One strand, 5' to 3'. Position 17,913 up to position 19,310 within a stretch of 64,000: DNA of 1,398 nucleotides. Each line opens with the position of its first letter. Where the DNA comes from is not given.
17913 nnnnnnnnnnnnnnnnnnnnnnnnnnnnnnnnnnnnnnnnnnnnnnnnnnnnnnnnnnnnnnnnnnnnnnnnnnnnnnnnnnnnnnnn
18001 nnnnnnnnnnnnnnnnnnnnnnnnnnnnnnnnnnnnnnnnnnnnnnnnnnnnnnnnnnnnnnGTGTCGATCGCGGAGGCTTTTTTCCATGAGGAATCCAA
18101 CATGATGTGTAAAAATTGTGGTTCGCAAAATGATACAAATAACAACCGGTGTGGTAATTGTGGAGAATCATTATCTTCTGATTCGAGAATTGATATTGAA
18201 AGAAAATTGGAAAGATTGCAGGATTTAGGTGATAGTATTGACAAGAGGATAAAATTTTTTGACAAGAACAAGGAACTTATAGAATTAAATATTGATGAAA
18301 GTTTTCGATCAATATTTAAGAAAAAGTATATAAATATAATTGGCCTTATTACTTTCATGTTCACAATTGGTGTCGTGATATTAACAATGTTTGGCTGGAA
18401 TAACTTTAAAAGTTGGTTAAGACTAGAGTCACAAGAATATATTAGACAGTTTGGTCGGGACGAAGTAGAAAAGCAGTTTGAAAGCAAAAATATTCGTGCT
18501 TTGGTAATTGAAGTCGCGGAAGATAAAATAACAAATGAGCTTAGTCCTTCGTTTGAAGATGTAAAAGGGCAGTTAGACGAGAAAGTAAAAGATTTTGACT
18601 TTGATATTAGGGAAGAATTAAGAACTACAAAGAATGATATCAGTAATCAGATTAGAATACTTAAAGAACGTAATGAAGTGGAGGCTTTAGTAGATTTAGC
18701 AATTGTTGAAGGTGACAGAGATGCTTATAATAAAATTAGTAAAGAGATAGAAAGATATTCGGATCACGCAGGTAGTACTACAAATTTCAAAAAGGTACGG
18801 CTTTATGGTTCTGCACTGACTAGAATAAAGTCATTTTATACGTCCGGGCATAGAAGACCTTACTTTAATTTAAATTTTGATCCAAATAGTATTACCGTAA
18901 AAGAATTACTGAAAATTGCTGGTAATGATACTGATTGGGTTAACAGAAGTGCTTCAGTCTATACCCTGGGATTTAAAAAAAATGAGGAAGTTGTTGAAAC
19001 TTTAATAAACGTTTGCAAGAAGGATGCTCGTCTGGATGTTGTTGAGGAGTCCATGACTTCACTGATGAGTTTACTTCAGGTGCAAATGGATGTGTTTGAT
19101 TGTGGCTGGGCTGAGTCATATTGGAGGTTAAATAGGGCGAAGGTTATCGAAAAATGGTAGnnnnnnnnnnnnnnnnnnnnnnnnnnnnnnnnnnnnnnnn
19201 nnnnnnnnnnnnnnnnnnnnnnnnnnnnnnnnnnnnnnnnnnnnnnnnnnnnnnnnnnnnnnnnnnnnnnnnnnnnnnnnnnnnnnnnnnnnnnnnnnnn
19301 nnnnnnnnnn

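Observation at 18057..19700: AT-rich two-gene islet inserted right after the nrdAB terminator: Zn-ribbon/TM/coiled-coil/HEAT-like protein plus secreted NTF2-like protein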

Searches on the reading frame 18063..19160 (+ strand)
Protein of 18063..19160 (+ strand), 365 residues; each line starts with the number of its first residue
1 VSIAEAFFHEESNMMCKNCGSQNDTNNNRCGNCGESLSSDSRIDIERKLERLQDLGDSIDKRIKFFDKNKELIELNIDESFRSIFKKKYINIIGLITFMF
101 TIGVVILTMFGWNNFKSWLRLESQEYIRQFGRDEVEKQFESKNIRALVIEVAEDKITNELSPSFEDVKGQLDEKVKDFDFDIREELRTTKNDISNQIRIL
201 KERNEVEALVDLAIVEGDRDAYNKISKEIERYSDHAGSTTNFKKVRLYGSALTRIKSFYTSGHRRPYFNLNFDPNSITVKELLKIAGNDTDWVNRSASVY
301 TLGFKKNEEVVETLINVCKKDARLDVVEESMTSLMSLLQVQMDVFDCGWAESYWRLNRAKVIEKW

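Call 4: search_protein_families(library=pfam, proteins=[window:18063-19160:+], max_evalue=1)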
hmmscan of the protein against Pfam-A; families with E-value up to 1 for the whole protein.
window:18063-19160:+ (365 aa): 11 families
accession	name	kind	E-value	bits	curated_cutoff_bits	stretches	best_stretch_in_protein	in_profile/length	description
PF13240.11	Zn_Ribbon_1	-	0.00031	20.9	25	1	16-36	2-22/23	zinc-ribbon domain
PF12773.13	DZR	-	0.00082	19.9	27.3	1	16-38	1-23/45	Double zinc ribbon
PF13646.12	HEAT_2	-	0.0009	19.9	27.7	1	280-335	2-56/88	HEAT repeats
PF08271.17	Zn_Ribbon_TF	-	0.0025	17.8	29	1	14-38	1-30/43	TFIIB zinc-binding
PF24463.1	DUF7577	-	0.012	15.7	28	1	16-37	5-26/27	Domain of unknown function (DUF7577)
PF13248.11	Zn_ribbon_3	-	0.02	14.8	27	1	16-35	5-24/26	zinc-ribbon domain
PF15300.11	INT_SG_DDX_CT_C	-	0.083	12.9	27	0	164-198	28-62/63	INTS6/SAGE1/DDX26B/CT45 C-terminus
PF05495.17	zf-CHY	-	0.091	13.6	31.3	1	9-37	38-65/68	CHY zinc finger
PF17032.10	Zn_ribbon_15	-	0.12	13.6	28.9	1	7-34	46-73/73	zinc-ribbon family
PF24033.1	DUF7342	-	0.13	12.6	31.6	1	140-196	59-118/150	Family of unknown function (DUF7342)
PF02403.27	Seryl_tRNA_N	-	0.61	10.8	28.2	1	170-210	33-73/108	Seryl-tRNA synthetase N-terminal domain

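Call 5: search_protein_families(library=padloc, proteins=[window:18063-19160:+], max_evalue=1)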
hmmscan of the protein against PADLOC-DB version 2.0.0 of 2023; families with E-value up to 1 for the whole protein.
window:18063-19160:+ (365 aa): 1 family
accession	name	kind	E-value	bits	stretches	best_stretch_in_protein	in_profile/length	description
PDLC02919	HEAT-ARM_XIII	-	0.02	10.2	1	288-347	1620-1674/1972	-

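Call 6: find_homologous_proteins(query=window:18102-19160:+)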
Query window:18102-19160:+ (352 aa): 1 proteins with E <= 0.001 among 3568 candidates.
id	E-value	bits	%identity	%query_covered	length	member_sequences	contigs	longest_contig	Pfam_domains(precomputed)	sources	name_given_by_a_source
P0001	1.7e-229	779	100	100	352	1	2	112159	-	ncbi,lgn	-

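Call 8: find_encoding_contigs(protein=P0001, flank=10000, max_places=6)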
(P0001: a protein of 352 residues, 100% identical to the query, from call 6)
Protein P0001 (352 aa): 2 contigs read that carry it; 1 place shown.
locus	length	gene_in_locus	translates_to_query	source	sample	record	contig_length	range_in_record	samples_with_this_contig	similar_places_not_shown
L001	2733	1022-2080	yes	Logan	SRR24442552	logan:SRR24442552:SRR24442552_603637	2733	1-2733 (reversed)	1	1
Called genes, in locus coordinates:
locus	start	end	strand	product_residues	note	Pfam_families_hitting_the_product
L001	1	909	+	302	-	?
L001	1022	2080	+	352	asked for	-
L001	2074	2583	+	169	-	-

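Call 15: search_protein_representatives(protein=window:18102-19160:+)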
Query: 352 residues. Proteins with E-value up to 0.001 (for the whole library): 138; up to 1e-10: 15; up to 1e-30: 1. The best 138 are listed.
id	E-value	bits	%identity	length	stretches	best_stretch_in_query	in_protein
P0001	5.5e-230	778.6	100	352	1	1-352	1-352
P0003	1.4e-13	67.2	28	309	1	71-343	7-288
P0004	1.6e-13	67.1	24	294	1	111-350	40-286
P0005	2.2e-13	66.6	26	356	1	119-348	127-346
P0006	5.6e-13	65.2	29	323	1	38-349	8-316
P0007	6.1e-13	65.1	30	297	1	122-346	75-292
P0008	2.1e-12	63.3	31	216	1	166-344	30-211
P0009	6.2e-12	61.8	27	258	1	121-345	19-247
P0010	1.4e-11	60.7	24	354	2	174-348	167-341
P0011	1.8e-11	60.3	25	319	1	109-348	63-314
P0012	2.4e-11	59.9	23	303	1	64-351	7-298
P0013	3.1e-11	59.5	27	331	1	71-351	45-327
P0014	3.4e-11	59.4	25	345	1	14-350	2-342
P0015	6.4e-11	58.5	27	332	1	119-346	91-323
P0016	7.0e-11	58.4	27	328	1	113-349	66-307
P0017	2.7e-10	56.5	30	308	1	154-347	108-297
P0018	5.6e-10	55.4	25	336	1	3-350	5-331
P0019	6.4e-10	55.2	29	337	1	123-345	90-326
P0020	6.5e-10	55.2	34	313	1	155-347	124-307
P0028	5.9e-09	52.0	25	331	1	96-344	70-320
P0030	9.7e-09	51.3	30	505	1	143-348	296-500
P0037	3.3e-08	49.6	25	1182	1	65-347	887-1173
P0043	8.1e-08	48.3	26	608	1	59-348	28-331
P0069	3.4e-06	43.0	28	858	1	122-348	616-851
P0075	6.3e-06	42.1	26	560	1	162-321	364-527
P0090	2.1e-05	40.3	23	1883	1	45-351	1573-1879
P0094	2.6e-05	40.1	31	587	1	169-349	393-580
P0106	5.6e-05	39.0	29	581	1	168-348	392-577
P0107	5.6e-05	39.0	31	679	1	180-348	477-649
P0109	6.8e-05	38.7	30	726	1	181-342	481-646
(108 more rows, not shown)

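Call 16: predict_structure(protein=window:18102-19160:+)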
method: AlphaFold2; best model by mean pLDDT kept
length: 352 residues; sequences in the alignment: 1
mean_pLDDT: 43.4   pTM: 0.26
mean pLDDT of the five models: 43.4, 40.9, 40.8, 40.6, 37.4
residues with pLDDT >= 90: 0; 70-90: 15; 50-70: 73; < 50: 264
segments of 3 or more residues with pLDDT < 50: 1-43, 45-47, 49-54, 56-117, 121-152, 247-352
pLDDT, mean of each block of 10 residues (from residue 1): 36 36 34 42 47 43 37 41 44 40 40 43 43 41 42 50 51 53 61 67 66 72 56 65 50 27 32 32 27 34 38 36 33 32 33 30
secondary structure, 60 per line:
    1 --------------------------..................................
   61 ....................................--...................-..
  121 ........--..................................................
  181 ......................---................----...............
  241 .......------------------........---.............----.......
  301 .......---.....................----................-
elements in order: H27-96 H99-117 H119-128 H131-202 H206-221 H226-247 H266-273 H277-289 H294-307 H311-331 H336-351

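Call 19: search_protein_families(library=pfam, alignment_id=A1, max_evalue=0.01)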
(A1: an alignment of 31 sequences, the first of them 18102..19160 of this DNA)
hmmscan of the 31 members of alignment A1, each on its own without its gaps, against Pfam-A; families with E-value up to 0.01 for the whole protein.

A. member 1, window:18102-19160:+ (352 aa): 4 families
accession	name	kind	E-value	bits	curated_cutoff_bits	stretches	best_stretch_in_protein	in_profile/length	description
PF13240.11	Zn_Ribbon_1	-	0.00029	21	25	1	3-23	2-22/23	zinc-ribbon domain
PF13646.12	HEAT_2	-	0.00084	20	27.7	1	267-322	2-56/88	HEAT repeats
PF12773.13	DZR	-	0.0016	19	27.3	1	3-25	1-23/45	Double zinc ribbon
PF08271.17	Zn_Ribbon_TF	-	0.0024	17.8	29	1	1-25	1-30/43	TFIIB zinc-binding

B. families by the number of members that match (of 31 scanned): 15 families
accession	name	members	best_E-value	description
PF13646.12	HEAT_2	27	1.1e-10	HEAT repeats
PF02985.28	HEAT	4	0.00011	HEAT repeat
PF13240.11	Zn_Ribbon_1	2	0.00029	zinc-ribbon domain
PF13248.11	Zn_ribbon_3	2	0.0022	zinc-ribbon domain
PF08287.16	DASH_Spc19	2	0.0038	Spc19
PF08381.16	BRX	1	0.00063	Transcription factor regulating root and shoot growth via Pin3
PF03105.24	SPX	1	0.0012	SPX domain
PF12773.13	DZR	1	0.0016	Double zinc ribbon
PF08271.17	Zn_Ribbon_TF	1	0.0024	TFIIB zinc-binding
PF16940.10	Tic110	1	0.004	Chloroplast envelope transporter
PF05478.16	Prominin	1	0.0047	Prominin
PF09402.16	MSC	1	0.0047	Man1-Src1p-C-terminal domain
PF24583.1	DUF7610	1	0.0057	Domain of unknown function (DUF7610)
PF14446.12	Prok-RING_1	1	0.0065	Prokaryotic RING finger family 1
PF21809.3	Glyco_hydro_84_hel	1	0.0085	Bacterial GH84, post-catalytic domain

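Call 20: find_homologous_proteins(query=A1, max_evalue=0.00001)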
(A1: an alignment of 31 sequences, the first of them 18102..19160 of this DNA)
Query A1 (31 sequences) (352 aa, profile of the alignment): 3 proteins with E <= 0.00001 among 8000 candidates.
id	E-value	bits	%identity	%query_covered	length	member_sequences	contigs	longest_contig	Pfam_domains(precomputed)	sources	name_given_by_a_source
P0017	2.2e-66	242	27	55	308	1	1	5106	-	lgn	-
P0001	6.6e-66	241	100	100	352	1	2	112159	-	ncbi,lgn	-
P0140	2.5e-47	180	23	78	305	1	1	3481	-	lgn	-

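Call 22: find_encoding_contigs(protein=P0017, flank=10000)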
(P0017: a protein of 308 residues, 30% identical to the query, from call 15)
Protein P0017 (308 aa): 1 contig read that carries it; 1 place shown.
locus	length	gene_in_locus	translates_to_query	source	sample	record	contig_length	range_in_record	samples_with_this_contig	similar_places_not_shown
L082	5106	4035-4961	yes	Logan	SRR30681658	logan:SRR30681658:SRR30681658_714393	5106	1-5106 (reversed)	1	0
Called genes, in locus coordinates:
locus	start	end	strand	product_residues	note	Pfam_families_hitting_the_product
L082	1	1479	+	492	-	?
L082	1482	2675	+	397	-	-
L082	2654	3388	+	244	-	PF07505:DUF5131, PF17338:GP88 (weak)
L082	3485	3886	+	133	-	-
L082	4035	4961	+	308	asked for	-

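Call 23: find_encoding_contigs(protein=P0140, flank=10000)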
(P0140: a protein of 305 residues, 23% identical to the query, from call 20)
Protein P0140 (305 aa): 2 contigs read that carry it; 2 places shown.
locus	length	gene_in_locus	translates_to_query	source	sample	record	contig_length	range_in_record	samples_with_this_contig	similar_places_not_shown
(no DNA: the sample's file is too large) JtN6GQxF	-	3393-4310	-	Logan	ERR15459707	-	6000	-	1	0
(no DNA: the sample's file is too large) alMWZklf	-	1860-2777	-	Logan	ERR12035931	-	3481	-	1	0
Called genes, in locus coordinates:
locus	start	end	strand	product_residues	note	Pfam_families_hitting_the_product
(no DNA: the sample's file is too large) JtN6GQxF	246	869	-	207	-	-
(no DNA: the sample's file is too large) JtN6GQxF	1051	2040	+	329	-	PF11185:DUF2971 (weak)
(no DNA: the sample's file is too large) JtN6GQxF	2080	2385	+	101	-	-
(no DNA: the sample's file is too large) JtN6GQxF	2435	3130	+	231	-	-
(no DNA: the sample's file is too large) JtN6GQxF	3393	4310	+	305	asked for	-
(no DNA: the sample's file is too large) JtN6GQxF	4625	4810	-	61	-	-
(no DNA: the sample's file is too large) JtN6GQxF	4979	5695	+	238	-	PF00392:GntR, PF07729:FCD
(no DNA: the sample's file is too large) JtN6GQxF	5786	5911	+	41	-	-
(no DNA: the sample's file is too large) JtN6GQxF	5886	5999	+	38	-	?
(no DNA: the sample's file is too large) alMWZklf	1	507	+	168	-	?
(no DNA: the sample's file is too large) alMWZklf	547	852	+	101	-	-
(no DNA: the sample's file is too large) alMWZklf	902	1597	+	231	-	-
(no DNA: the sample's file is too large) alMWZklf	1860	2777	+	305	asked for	-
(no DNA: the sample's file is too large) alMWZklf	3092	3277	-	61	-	-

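Call 24: find_encoding_contigs(protein=P0003, flank=8000, max_places=3)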
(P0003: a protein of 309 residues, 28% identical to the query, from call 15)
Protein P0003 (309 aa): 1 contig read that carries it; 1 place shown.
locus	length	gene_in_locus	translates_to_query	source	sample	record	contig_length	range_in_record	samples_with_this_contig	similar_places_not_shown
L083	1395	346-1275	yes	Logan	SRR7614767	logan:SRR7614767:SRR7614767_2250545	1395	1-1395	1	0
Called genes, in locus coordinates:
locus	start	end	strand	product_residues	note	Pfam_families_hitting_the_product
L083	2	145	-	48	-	?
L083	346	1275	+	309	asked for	PF13646:HEAT_2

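Call 25: find_encoding_contigs(protein=P0014, flank=8000, max_places=3)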
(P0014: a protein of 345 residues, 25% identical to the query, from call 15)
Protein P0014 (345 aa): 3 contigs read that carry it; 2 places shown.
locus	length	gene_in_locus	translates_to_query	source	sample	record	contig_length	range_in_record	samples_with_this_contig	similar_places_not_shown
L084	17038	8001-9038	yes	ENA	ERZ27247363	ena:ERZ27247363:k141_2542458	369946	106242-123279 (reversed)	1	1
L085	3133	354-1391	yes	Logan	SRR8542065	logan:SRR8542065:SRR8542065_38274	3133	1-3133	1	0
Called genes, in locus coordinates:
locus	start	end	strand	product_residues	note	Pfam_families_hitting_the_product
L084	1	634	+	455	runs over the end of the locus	PF13742:tRNA_anti_2, PF01336:tRNA_anti-codon, PF02601:Exonuc_VII_L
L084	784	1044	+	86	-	PF02609:Exonuc_VII_S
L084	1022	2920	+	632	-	PF13292:DXP_synthase_N, PF02779:Transket_pyr, PF02780:Transketolase_C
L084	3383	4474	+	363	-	PF01855:POR_N, PF02780:Transketolase_C, PF17147:PFOR_II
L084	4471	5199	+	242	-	PF02775:TPP_enzyme_C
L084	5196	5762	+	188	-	PF01558:POR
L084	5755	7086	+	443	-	PF00749:tRNA-synt_1c, PF19269:Anticodon_2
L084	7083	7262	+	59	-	-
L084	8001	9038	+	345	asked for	PF13646:HEAT_2 (faint)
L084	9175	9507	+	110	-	-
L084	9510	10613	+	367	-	PF01381:HTH_3, PF06114:Peptidase_M78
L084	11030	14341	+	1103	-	PF22148:Fervidolysin_NPro-like (faint), PF00082:Peptidase_S8, PF26549:Tricorn_N (weak)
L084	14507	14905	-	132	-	-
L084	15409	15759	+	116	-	PF05973:Gp49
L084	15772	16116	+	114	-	PF13744:HTH_37 (weak), PF01381:HTH_3, PF12844:HTH_19 (weak)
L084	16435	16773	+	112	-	-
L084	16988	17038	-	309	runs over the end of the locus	PF00072:Response_reg, PF21695:GlnR_1st (faint), PF23198:PDE8A_N (faint), PF00990:GGDEF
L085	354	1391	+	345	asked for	PF13646:HEAT_2 (faint)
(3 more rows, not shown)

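Call 26: find_encoding_contigs(protein=P0006, flank=8000, max_places=3)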
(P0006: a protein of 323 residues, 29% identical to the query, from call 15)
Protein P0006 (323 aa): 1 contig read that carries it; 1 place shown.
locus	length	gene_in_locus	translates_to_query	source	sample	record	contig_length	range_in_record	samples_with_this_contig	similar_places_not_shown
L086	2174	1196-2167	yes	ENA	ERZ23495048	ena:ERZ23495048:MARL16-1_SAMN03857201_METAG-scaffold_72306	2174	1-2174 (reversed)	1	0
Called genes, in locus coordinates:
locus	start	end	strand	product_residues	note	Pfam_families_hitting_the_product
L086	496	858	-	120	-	-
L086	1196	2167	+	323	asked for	-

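Call 29: predict_structure(alignment_id=A1)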
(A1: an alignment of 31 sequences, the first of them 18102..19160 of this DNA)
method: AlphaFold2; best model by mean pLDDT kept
length: 352 residues; sequences in the alignment: 31
mean_pLDDT: 82.9   pTM: 0.55
mean pLDDT of the five models: 82.9, 82.2, 81.3, 80.3, 78.5
residues with pLDDT >= 90: 176; 70-90: 92; 50-70: 75; < 50: 9
segments of 3 or more residues with pLDDT < 50: 1-3
pLDDT, mean of each block of 10 residues (from residue 1): 55 58 60 84 86 72 57 76 92 90 83 77 60 54 51 71 82 88 93 98 97 97 91 97 92 71 94 96 95 97 98 97 96 96 98 96
secondary structure, 60 per line:
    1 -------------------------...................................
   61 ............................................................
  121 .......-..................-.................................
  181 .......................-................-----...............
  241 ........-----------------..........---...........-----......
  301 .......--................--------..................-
elements in order: H26-127 H129-146 H148-203 H206-220 H226-248 H266-275 H279-289 H295-307 H311-325 H334-351

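Call 30: search_dna_similar(query=window:18102-19160:+, collection=phages, mode=protein, max_evalue=0.01)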
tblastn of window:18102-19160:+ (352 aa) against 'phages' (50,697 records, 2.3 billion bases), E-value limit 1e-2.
No match.

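Call 31: search_dna_similar(query=window:18102-19160:+, collection=plasmids, mode=protein, max_evalue=0.01)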
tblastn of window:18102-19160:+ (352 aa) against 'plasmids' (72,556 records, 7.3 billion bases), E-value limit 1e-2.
No match.
